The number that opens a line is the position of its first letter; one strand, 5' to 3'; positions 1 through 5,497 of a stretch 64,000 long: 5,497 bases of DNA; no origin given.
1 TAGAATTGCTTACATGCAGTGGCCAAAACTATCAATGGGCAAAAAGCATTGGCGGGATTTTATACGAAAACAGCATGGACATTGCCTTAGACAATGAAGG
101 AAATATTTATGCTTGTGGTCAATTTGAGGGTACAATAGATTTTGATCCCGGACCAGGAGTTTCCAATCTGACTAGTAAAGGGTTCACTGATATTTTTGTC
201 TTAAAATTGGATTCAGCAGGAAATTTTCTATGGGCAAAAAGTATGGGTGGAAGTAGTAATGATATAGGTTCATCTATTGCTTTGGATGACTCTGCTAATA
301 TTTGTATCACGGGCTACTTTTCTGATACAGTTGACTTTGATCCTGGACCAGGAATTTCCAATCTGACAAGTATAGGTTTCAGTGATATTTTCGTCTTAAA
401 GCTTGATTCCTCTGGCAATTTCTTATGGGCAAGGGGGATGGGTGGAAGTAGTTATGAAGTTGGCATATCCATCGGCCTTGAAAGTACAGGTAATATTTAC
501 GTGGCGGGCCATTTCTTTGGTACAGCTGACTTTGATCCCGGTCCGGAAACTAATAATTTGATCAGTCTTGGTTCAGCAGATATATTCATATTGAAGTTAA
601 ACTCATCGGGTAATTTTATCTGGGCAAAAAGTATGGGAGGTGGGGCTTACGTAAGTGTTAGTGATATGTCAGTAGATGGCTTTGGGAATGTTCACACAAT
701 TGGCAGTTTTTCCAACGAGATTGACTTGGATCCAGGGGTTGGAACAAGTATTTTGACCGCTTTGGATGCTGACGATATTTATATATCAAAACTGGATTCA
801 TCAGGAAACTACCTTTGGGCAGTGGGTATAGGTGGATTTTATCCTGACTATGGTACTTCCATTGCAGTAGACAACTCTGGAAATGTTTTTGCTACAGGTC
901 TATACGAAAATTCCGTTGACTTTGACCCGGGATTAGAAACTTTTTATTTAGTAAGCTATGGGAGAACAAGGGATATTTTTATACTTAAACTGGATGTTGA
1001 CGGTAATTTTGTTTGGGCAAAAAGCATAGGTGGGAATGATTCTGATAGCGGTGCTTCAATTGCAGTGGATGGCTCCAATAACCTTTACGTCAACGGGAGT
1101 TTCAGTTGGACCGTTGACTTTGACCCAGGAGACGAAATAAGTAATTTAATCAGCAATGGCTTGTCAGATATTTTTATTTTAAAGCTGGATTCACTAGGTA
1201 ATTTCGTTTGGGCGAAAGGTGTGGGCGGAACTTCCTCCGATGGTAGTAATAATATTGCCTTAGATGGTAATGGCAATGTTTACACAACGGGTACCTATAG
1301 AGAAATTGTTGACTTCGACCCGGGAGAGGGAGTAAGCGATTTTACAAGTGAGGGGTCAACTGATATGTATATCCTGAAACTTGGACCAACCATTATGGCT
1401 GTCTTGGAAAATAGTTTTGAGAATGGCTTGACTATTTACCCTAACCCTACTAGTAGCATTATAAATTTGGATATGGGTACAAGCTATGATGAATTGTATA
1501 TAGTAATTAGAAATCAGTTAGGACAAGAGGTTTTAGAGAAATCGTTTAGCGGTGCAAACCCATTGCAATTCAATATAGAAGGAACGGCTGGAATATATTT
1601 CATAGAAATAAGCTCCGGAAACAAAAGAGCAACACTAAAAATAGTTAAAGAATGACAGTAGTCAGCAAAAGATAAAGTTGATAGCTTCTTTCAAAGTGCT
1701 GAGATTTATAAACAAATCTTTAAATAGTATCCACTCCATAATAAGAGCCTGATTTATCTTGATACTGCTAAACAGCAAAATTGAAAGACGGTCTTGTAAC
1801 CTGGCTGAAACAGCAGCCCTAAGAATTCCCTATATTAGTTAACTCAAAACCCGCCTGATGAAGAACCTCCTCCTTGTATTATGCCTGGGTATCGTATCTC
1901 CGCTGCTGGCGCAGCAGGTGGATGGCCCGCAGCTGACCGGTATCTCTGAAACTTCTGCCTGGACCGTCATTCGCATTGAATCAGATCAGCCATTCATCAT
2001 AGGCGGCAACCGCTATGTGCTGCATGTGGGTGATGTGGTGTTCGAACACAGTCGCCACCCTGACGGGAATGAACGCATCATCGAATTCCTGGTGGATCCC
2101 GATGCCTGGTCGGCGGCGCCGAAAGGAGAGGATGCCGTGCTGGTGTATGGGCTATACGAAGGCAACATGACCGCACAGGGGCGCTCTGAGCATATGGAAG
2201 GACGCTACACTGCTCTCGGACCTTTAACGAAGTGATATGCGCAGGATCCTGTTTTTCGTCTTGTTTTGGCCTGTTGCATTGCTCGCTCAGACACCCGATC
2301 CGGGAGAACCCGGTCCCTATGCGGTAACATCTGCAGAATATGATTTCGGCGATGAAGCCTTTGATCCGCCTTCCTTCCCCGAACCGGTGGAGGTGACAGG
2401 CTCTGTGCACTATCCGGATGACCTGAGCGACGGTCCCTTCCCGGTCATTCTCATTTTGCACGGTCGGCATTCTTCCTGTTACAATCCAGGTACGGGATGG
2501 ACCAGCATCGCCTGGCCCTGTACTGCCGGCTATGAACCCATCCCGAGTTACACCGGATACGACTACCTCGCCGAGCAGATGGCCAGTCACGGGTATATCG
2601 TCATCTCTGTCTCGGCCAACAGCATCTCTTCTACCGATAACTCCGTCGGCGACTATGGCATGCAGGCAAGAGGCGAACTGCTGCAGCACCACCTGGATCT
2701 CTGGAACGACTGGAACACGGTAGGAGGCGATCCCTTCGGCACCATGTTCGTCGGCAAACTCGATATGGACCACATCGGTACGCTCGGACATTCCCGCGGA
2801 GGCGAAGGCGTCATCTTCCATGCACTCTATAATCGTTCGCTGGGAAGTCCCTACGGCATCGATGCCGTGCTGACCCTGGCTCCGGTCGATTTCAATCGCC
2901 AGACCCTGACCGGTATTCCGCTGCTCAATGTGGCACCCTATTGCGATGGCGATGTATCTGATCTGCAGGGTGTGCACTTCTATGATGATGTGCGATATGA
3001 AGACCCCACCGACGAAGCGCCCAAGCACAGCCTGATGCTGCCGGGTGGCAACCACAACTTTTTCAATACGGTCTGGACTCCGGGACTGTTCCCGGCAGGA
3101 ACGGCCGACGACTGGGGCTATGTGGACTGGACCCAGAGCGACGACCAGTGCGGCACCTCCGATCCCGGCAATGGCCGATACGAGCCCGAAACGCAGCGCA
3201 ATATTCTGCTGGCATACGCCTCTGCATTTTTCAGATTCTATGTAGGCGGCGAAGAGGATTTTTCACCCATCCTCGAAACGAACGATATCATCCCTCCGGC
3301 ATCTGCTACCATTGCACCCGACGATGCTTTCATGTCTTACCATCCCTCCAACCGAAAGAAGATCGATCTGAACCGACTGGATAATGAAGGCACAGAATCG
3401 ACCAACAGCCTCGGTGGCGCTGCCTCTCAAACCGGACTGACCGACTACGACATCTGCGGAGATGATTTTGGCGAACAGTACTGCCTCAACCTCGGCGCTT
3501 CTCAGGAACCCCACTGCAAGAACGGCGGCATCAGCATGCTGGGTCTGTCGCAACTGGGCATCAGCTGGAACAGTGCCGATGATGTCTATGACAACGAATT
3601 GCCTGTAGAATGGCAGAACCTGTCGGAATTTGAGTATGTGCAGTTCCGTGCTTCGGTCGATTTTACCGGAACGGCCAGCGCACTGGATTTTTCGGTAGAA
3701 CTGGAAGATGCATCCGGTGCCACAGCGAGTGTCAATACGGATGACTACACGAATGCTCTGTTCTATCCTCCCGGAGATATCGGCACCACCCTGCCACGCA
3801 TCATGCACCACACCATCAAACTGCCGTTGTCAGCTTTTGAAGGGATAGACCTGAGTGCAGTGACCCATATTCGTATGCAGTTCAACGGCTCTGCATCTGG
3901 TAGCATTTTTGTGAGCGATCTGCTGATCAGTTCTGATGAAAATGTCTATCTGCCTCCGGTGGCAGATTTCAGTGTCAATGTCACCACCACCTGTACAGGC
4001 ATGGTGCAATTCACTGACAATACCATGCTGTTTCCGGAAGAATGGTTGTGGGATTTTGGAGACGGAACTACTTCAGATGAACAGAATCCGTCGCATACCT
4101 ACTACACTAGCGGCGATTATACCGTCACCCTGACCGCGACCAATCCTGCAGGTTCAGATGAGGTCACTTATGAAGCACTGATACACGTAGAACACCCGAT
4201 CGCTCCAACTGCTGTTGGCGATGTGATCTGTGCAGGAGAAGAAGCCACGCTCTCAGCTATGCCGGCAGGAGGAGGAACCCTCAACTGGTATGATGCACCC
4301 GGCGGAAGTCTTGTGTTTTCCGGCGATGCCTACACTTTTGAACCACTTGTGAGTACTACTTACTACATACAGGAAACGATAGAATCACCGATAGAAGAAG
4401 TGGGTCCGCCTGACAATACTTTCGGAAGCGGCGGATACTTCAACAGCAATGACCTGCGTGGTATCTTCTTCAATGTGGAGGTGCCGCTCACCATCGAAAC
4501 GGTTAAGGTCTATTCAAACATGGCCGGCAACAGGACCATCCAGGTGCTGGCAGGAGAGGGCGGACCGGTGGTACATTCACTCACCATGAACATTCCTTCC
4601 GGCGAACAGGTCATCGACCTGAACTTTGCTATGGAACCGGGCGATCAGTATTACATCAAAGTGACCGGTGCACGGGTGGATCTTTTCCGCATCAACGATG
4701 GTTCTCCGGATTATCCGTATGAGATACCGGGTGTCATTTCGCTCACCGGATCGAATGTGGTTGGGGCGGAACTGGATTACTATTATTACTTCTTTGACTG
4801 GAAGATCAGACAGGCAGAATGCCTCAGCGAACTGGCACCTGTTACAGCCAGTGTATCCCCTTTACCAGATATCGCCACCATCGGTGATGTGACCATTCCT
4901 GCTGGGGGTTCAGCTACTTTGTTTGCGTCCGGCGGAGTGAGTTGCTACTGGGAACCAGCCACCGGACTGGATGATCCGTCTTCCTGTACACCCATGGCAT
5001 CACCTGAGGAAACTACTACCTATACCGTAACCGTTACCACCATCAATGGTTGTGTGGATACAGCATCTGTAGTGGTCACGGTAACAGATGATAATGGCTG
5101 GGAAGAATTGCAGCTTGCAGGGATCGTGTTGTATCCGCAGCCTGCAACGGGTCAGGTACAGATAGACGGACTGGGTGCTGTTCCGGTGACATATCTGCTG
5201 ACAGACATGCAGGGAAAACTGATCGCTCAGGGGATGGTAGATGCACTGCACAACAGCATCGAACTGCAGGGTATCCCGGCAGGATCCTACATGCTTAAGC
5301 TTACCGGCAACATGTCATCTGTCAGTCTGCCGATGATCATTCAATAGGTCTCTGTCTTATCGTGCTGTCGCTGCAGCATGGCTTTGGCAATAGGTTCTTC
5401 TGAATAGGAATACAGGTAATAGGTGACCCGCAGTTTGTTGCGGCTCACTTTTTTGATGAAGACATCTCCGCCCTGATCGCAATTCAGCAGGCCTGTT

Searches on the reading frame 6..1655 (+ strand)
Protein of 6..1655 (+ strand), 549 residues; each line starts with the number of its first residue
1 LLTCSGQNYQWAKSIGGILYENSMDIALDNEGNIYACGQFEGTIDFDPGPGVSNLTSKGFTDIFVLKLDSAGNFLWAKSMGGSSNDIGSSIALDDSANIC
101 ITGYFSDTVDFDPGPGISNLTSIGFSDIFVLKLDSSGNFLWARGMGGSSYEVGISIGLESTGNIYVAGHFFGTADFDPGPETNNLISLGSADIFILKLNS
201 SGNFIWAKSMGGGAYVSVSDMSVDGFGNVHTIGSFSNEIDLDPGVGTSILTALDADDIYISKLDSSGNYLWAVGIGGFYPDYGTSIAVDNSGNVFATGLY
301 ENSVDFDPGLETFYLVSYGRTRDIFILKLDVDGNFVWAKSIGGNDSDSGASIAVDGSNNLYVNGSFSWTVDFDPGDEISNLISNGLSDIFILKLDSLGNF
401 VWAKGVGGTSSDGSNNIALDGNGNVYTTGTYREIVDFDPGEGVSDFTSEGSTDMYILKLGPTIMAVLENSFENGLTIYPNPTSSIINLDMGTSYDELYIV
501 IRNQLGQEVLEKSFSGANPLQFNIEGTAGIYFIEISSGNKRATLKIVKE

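Call 26: search_protein_families(library=pfam, proteins=[window:6-1655:+], max_evalue=0.001)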
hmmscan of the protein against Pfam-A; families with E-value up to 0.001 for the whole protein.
window:6-1655:+ (549 aa): 3 families
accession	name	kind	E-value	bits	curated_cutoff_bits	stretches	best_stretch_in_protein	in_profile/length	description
PF06739.17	SBBP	-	4.9e-20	71.6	20.5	0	402-430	2-31/38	Beta-propeller repeat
PF18962.6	Por_Secre_tail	-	1.4e-09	38.5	27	1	477-547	1-74/75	Secretion system C-terminal sorting domain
PF13540.12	RCC1_2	-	7.6e-05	22.9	22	0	26-39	12-25/30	Regulator of chromosome condensation (RCC1) repeat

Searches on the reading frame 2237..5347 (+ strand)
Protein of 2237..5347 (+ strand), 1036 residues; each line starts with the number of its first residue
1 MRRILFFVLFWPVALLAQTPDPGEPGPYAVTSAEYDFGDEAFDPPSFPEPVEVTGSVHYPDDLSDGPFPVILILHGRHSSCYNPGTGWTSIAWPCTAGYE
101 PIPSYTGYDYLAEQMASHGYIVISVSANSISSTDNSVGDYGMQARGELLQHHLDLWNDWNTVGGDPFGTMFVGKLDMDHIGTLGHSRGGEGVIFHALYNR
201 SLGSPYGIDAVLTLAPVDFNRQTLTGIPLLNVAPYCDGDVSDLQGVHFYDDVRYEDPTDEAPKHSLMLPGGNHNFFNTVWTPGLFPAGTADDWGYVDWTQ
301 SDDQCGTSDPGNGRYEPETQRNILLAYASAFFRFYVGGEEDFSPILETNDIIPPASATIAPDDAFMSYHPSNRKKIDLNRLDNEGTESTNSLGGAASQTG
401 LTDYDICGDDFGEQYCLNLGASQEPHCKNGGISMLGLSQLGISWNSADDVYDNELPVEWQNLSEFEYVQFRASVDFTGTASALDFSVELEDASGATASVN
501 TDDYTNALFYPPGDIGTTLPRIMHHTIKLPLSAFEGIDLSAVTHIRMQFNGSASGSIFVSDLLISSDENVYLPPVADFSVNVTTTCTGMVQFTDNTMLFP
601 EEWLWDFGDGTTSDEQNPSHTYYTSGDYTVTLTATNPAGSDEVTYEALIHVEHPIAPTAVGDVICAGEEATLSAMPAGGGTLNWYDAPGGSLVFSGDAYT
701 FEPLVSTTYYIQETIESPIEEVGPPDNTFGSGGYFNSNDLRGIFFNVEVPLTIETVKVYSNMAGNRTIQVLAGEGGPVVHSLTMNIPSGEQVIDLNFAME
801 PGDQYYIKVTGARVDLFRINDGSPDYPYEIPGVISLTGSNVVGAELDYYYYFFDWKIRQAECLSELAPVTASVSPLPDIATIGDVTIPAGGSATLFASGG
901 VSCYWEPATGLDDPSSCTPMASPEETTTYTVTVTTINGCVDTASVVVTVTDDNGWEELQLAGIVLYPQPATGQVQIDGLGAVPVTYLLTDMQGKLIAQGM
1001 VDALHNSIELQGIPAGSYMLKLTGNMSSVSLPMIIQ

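Call 26: search_protein_families(library=pfam, proteins=[window:2237-5347:+], max_evalue=0.001)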
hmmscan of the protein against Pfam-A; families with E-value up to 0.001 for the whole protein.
window:2237-5347:+ (1036 aa): 5 families
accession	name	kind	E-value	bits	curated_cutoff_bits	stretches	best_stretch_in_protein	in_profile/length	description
PF18911.6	PKD_4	-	2.9e-15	56.5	27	1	574-644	4-78/85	PKD domain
PF19081.6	Ig_7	-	1.6e-12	48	27.3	1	654-714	1-65/84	Ig-like domain CHU_C associated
PF00801.26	PKD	-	2e-12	47.4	23.5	1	602-646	31-77/80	PKD domain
PF18962.6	Por_Secre_tail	-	3.4e-06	27.7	27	1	965-1029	1-69/75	Secretion system C-terminal sorting domain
PF12740.14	PETase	-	5.1e-05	23.2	28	1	104-278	66-216/263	PET hydrolase-like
